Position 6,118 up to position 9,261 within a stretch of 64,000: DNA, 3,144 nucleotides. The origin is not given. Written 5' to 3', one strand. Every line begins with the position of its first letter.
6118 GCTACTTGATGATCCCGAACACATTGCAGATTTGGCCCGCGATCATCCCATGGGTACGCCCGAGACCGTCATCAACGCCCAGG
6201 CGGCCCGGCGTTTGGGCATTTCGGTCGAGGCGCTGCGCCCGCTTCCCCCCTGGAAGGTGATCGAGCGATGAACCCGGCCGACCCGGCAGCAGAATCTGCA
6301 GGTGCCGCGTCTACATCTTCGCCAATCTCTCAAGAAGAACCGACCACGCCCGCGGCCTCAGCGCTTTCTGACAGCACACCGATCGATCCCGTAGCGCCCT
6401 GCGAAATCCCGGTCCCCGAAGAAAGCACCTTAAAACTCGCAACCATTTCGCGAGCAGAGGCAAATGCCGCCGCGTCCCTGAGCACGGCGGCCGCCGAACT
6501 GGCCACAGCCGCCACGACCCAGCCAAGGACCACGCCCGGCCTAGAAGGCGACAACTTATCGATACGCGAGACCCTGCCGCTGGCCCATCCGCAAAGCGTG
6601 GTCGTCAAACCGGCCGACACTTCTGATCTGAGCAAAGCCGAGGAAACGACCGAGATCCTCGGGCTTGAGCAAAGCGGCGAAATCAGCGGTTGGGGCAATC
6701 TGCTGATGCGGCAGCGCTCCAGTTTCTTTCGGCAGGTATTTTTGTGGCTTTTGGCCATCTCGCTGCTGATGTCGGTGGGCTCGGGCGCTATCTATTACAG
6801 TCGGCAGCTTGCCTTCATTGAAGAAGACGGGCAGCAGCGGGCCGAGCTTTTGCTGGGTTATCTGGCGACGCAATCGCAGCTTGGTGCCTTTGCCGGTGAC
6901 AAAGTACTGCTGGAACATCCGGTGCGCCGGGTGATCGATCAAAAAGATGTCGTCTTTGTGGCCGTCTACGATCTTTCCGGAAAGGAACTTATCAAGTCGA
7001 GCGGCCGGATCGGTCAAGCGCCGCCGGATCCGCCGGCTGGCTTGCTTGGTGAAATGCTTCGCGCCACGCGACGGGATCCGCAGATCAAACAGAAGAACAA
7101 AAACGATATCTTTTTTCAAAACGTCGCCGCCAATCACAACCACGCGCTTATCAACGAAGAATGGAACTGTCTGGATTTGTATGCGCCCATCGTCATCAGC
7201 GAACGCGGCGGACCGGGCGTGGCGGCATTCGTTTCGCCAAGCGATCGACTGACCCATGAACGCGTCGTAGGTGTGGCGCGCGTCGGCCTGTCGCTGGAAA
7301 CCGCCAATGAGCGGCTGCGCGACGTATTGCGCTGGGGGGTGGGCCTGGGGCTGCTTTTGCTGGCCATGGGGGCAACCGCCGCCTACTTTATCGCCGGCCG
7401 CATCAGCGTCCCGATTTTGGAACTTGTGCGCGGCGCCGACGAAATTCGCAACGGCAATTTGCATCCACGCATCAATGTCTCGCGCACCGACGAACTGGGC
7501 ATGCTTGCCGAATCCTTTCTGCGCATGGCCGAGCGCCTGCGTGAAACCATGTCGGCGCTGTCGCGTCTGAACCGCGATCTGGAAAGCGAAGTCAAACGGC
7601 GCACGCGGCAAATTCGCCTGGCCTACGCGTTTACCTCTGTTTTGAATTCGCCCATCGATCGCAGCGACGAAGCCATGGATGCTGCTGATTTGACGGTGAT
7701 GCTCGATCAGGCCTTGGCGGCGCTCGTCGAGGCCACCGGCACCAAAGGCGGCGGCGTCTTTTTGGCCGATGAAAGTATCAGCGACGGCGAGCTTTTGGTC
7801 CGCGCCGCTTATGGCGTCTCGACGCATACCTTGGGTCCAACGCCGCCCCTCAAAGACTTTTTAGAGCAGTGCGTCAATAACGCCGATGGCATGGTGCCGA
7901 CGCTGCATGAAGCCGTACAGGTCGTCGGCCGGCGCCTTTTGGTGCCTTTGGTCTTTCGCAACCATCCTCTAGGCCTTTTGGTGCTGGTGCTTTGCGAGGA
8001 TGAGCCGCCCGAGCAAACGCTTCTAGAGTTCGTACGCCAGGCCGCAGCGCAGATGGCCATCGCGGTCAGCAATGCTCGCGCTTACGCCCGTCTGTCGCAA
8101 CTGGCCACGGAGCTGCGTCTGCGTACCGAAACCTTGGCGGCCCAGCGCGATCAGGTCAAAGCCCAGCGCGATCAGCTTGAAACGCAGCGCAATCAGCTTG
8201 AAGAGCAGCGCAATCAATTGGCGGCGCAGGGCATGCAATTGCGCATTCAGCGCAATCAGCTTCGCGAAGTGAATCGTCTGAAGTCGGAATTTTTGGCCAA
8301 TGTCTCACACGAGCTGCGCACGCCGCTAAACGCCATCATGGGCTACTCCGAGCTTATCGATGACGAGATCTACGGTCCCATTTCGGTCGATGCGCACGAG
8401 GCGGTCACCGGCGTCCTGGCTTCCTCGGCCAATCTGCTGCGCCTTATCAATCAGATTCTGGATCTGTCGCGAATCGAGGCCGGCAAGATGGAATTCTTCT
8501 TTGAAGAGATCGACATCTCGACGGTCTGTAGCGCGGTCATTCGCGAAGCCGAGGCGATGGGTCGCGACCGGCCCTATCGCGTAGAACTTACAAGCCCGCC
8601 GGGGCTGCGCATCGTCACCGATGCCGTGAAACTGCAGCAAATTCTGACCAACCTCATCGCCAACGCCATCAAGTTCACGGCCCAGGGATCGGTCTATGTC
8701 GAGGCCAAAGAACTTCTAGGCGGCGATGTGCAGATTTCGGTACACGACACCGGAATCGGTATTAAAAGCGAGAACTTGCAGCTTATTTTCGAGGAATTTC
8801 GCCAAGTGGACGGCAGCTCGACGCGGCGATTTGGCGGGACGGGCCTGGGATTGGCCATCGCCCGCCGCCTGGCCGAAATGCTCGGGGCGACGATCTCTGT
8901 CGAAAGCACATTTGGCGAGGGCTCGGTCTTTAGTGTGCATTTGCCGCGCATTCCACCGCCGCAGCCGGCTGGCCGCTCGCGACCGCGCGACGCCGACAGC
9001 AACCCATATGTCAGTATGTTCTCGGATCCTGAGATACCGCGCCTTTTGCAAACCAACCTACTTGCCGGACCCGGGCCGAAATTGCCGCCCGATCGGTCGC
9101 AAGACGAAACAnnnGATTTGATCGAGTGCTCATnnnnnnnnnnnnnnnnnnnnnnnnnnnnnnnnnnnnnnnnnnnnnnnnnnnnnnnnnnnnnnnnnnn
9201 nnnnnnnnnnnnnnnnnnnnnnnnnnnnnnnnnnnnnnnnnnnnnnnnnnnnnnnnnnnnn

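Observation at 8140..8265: Six perfect-register 21-bp tandem repeats inside a histidine kinase, encoding the coiled-coil immediately upstream of the phospho-acceptor His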

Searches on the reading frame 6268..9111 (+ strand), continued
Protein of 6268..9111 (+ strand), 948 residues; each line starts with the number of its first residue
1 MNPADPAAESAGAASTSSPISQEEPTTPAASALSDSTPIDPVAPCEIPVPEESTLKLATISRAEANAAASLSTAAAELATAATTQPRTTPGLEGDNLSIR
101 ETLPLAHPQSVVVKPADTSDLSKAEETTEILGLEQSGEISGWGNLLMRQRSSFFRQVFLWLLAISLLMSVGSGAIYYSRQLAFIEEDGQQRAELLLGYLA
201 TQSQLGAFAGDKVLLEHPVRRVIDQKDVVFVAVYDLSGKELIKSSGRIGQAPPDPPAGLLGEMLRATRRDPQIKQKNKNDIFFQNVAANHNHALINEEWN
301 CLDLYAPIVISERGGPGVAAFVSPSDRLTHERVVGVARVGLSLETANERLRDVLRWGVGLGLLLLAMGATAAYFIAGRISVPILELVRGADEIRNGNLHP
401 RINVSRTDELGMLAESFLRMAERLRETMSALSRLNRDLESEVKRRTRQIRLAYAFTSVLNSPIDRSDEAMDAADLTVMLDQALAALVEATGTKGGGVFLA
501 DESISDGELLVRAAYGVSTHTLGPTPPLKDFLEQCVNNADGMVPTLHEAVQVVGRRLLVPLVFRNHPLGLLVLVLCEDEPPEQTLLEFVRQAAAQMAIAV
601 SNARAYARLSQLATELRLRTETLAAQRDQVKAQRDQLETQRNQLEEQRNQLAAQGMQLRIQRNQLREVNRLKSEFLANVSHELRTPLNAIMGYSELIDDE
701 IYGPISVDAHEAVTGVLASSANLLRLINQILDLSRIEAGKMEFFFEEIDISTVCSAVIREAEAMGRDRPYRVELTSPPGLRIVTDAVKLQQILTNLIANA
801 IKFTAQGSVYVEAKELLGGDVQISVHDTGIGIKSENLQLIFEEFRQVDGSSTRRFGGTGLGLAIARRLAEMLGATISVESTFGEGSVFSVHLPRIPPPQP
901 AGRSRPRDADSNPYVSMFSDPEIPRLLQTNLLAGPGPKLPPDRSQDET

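Call 8: find_related_loci(query=window:6268-9111:+, collection=genome_contigs, flank=3000)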
Query window:6268-9111:+ (948 aa) in genome_contigs; peptide patterns used: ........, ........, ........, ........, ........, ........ (x = any residue, [..] = any of these).
600 stretches matched a pattern (row limit reached: there are more); 519 encode a relative of the query (tblastn E <= 1e-3); the best 80 are kept; 80 distinct loci.
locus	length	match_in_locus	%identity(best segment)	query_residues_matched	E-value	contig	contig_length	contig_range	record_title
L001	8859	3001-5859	67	2-927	0e+0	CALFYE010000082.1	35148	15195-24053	MAG TPA_asm: uncultured Myxococcales bacterium isolate SRR6231182_bin.43_CONCOCT_v1.1_MAG genome assembly, contig: ERZ65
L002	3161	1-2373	74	135-927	0e+0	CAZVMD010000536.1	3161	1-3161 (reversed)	MAG TPA_asm: uncultured Myxococcales bacterium isolate SRP189682_co2_147 genome assembly, contig: NODE_84461_length_3161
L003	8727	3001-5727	58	1-915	0e+0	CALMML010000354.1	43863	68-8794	MAG TPA_asm: uncultured Myxococcales bacterium isolate SRR5676451_bin.61_CONCOCT_v1.1_MAG genome assembly, contig: ERZ72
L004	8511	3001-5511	66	91-924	0e+0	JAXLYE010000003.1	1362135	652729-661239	MAG: Polyangia bacterium isolate STL-MYX5 C1.81.fa-3, whole genome shotgun sequence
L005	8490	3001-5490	61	80-915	0e+0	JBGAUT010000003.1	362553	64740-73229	MAG: Polyangia bacterium isolate MAG_MBR_AS.52 MBRAS-52_NODE_3_length_362553_cov_6.150578, whole genome shotgun sequence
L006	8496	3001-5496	60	78-915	0e+0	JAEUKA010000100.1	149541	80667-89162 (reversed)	MAG: Myxococcales bacterium isolate new MAG-83 k141_3326498, whole genome shotgun sequence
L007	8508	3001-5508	61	80-915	0e+0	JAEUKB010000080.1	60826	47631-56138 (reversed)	MAG: Myxococcales bacterium isolate new MAG-84 k141_3617437, whole genome shotgun sequence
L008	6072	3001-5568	58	62-915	0e+0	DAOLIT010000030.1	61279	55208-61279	MAG TPA_asm: Pseudomonadota bacterium isolate AMR_MDS_0291 NODE_52_length_61279_cov_13.600320, whole genome shotgun sequ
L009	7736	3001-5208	58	143-892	0e+0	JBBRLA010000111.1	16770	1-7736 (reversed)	MAG: Polyangia bacterium isolate La1_concoct.199 LA1C_C.199_k141_2208501L_16770_cov_14.0000, whole genome shotgun sequen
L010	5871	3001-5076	45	153-901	8e-168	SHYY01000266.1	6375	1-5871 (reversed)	MAG: Myxococcales bacterium isolate Baikal-deep-G131 BACOMB-C56419, whole genome shotgun sequence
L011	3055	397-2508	43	148-941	7e-170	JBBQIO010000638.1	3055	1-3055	MAG: Polyangia bacterium isolate Co_metawrap_805 Cmw_805_k141_12822739_length_3055_cov_6.0000, whole genome shotgun sequ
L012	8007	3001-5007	45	148-903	4e-157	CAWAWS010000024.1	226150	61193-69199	MAG: uncultured delta proteobacterium isolate MFD04540.bin.2.104 genome assembly, contig: contig_29480, whole genome sho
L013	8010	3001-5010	42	168-907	8e-153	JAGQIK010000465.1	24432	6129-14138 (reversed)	MAG: Myxococcales bacterium isolate HKST-UBA02 k127_2298037, whole genome shotgun sequence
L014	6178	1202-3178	45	160-893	3e-153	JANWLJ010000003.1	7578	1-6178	MAG: Polyangium sp. isolate CRAIB_MAG117 c_000000001060, whole genome shotgun sequence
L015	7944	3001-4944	44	161-892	2e-147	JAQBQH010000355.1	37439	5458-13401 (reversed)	MAG: Myxococcales bacterium isolate RYN_368 scaffold_4631851, whole genome shotgun sequence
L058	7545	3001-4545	30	383-923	1e-62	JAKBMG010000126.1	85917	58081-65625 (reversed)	MAG: Bacteroidetes bacterium isolate FK3.bin26 NODE_434_length_85917_cov_1.527369, whole genome shotgun sequence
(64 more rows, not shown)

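Call 13: find_encoding_contigs(protein=P0020, flank=2500, max_places=2)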
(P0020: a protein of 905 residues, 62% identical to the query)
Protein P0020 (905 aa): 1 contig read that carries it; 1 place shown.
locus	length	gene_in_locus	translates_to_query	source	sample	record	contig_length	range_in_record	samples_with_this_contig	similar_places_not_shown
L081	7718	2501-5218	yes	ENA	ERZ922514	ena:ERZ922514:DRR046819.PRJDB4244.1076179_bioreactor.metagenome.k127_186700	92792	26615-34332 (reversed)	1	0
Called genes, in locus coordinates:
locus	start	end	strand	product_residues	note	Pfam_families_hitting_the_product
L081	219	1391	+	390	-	PF03706:LPG_synthase_TM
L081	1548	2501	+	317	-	PF04392:ABC_sub_bind (weak)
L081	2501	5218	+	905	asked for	PF00672:HAMP, PF01590:GAF (weak), PF13185:GAF_2 (weak), PF13492:GAF_3 (weak), PF00512:HisKA, PF02518:HATPase_c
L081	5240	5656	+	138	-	PF00072:Response_reg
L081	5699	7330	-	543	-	PF01406:tRNA-synt_1e, PF09334:tRNA-synt_1g (weak), PF09190:DALR_2 (weak), PF23493:CysS_C (weak)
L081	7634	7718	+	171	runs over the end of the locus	-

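Call 14: find_encoding_contigs(protein=P0031, flank=2500, max_places=2)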
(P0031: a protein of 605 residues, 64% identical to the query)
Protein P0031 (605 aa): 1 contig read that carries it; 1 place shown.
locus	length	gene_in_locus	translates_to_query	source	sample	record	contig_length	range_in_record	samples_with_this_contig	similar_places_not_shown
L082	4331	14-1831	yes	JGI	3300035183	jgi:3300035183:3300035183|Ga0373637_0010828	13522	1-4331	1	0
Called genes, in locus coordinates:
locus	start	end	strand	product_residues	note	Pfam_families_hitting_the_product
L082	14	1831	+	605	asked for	PF00672:HAMP, PF01590:GAF (weak), PF13185:GAF_2 (weak), PF00512:HisKA, PF02518:HATPase_c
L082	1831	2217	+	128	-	PF00072:Response_reg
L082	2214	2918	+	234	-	PF13428:TPR_14 (faint), PF00515:TPR_1 (faint), PF07719:TPR_2 (faint), PF13424:TPR_12 (weak), PF13174:TPR_6 (faint), PF13181:TPR_8 (faint), PF13432:TPR_16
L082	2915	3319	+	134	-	-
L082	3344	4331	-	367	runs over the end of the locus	PF15902:Sortilin-Vps10 (faint)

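Call 15: find_encoding_contigs(protein=P0002, flank=2500, max_places=2)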
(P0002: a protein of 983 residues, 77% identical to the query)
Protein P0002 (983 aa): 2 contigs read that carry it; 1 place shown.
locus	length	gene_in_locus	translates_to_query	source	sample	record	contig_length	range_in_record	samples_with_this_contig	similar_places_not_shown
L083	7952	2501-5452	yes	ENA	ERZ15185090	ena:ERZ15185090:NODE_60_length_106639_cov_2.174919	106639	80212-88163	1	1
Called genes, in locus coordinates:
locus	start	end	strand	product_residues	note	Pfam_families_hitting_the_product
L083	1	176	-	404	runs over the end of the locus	-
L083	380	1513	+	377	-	PF03706:LPG_synthase_TM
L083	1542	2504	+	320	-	-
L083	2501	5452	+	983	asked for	PF00672:HAMP, PF13185:GAF_2 (faint), PF13492:GAF_3 (faint), PF00512:HisKA, PF02518:HATPase_c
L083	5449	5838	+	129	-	PF00072:Response_reg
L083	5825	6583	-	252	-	-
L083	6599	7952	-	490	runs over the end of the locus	PF00483:NTP_transferase, PF01128:IspD, PF12804:NTP_transf_3, PF25084:LbH_EIF2B (faint), PF00132:Hexapep (weak), PF25087:GMPPB_C, PF00132:Hexapep, PF14602:Hexapep_2 (weak)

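Call 16: find_encoding_contigs(protein=P0004, flank=2500, max_places=2)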
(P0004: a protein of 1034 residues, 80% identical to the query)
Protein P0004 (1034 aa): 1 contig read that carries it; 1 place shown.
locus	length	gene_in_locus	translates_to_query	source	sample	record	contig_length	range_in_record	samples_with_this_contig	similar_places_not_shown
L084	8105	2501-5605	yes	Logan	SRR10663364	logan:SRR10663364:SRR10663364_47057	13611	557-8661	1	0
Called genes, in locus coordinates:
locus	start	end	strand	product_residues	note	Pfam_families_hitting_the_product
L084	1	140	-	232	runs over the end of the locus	?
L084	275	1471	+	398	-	PF03706:LPG_synthase_TM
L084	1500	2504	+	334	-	-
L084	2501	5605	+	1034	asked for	PF00672:HAMP, PF01590:GAF (faint), PF13185:GAF_2 (weak), PF13492:GAF_3 (weak), PF00512:HisKA, PF02518:HATPase_c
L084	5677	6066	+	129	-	PF00072:Response_reg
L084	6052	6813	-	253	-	-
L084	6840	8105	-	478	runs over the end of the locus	PF00483:NTP_transferase, PF01128:IspD, PF12804:NTP_transf_3, PF14602:Hexapep_2 (faint), PF25084:LbH_EIF2B, PF25087:GMPPB_C (weak), PF00132:Hexapep (weak)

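Call 19: list_cluster_members(proteins=[P0019, P0023, P0022, P0025, P0011, P0007, P0026, P0012, P0001, P0008])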
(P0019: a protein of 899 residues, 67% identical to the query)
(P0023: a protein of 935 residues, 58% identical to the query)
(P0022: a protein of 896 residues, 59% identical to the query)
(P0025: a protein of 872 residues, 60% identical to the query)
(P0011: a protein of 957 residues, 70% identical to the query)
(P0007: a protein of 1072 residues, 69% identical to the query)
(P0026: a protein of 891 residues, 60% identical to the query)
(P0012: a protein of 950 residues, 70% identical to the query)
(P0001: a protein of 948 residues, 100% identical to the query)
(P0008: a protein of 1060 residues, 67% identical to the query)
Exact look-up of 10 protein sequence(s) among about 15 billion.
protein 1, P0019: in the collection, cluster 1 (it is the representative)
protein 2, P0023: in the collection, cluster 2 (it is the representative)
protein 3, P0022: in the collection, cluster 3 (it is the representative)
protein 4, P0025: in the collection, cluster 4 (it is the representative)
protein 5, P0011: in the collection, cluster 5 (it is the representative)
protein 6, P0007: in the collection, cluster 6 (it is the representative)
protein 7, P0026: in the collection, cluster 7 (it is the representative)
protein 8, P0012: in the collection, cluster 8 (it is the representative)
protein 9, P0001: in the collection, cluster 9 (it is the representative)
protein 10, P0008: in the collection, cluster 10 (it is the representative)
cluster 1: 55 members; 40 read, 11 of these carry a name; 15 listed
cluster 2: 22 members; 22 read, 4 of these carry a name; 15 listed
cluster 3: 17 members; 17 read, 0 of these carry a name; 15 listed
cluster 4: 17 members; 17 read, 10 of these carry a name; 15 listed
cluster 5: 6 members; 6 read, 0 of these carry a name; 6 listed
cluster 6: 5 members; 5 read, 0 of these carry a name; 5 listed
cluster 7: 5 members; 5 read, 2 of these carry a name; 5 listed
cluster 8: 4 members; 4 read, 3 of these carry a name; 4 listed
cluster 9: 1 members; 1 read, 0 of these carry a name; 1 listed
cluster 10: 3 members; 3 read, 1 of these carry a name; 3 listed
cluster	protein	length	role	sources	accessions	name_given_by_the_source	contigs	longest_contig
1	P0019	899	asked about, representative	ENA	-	-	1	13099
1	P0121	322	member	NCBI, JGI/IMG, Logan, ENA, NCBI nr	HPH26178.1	MAG TPA: hypothetical protein PLA87_04970 [Pseudomonadota bacterium] | hypothetical protein [Pseudomonadota bacterium]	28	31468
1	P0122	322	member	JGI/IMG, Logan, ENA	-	ABC-type uncharacterized transport system substrate-binding protein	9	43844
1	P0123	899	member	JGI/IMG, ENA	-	signal transduction histidine kinase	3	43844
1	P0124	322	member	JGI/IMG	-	hypothetical protein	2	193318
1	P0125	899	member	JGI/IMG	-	signal transduction histidine kinase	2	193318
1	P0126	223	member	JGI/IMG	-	ABC-type uncharacterized transport system substrate-binding protein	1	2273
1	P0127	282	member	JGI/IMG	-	ABC-type uncharacterized transport system substrate-binding protein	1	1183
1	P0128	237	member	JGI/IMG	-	ABC-type uncharacterized transport system substrate-binding protein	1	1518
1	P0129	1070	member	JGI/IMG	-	signal transduction histidine kinase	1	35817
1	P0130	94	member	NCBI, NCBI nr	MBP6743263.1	MAG: hypothetical protein KA244_10450, partial [Deltaproteobacteria bacterium] | hypothetical protein [Deltaproteobacteria bacterium]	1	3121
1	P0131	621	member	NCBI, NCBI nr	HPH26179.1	MAG TPA: HAMP domain-containing protein, partial [Pseudomonadota bacterium] | HAMP domain-containing protein [Pseudomonadota bacterium]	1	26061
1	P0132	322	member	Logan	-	-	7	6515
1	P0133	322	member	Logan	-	-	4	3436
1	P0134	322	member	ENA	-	-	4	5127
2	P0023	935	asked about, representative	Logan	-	-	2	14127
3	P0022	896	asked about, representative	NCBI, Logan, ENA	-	-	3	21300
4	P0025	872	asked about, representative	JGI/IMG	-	signal transduction histidine kinase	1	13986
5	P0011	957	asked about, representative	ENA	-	-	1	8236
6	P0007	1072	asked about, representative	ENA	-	-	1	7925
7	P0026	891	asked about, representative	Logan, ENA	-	-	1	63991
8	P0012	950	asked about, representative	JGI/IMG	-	signal transduction histidine kinase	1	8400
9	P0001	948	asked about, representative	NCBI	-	-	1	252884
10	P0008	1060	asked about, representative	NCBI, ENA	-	-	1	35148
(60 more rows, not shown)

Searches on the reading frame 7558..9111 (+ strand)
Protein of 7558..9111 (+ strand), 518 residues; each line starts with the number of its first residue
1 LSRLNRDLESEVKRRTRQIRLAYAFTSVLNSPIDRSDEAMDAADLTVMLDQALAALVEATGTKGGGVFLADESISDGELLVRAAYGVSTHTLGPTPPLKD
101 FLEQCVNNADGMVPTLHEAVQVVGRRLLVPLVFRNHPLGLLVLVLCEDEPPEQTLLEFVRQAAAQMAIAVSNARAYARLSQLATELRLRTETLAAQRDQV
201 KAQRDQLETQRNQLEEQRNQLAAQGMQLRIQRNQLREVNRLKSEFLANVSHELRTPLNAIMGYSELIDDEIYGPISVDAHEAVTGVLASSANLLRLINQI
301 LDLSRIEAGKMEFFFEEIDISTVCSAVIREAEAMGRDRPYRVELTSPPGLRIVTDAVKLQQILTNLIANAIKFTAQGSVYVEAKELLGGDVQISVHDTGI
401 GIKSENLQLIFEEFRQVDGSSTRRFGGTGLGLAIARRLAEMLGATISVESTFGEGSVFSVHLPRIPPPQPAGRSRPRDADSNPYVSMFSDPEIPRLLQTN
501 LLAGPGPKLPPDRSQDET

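Call 37: predict_structure(alignment_id=A1)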
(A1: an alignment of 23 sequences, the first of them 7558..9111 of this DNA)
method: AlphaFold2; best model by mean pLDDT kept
length: 518 residues; sequences in the alignment: 23
mean_pLDDT: 75.4   pTM: 0.45
mean pLDDT of the five models: 75.4, 75.3, 72.5, 70.4, 69.7
residues with pLDDT >= 90: 61; 70-90: 326; 50-70: 69; < 50: 62
segments of 3 or more residues with pLDDT < 50: 107-117, 413-423, 471-488, 499-518
pLDDT, mean of each block of 10 residues (from residue 1): 74 78 78 60 77 87 87 71 83 69 52 51 84 83 84 83 86 82 86 92 94 94 91 81 77 81 84 85 78 75 73 84 87 69 87 89 86 77 89 86 65 44 53 82 85 81 76 42 47 51 38 35
secondary structure, 60 per line:
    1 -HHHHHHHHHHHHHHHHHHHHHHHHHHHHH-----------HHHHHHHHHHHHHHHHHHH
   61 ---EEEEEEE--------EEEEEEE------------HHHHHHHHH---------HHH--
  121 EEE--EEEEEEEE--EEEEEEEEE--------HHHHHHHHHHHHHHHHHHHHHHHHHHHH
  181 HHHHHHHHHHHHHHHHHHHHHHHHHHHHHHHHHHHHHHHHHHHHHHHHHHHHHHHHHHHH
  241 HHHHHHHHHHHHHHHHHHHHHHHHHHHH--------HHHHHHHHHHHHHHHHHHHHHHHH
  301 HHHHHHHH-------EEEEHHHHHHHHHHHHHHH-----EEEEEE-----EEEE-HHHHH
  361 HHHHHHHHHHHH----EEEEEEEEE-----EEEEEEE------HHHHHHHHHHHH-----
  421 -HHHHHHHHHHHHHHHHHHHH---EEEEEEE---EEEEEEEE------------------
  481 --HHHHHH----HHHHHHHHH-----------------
elements in order: H2-30 H42-60 E64-70 E79-85 H98-106 E121-123 E126-133 E136-144 H153-268 H277-308 E316-319 H320-334 E340-345 E351-354 H356-372 E377-385 E391-397 H404-415 H422-441 E445-451 E455-462 H483-488 H493-501
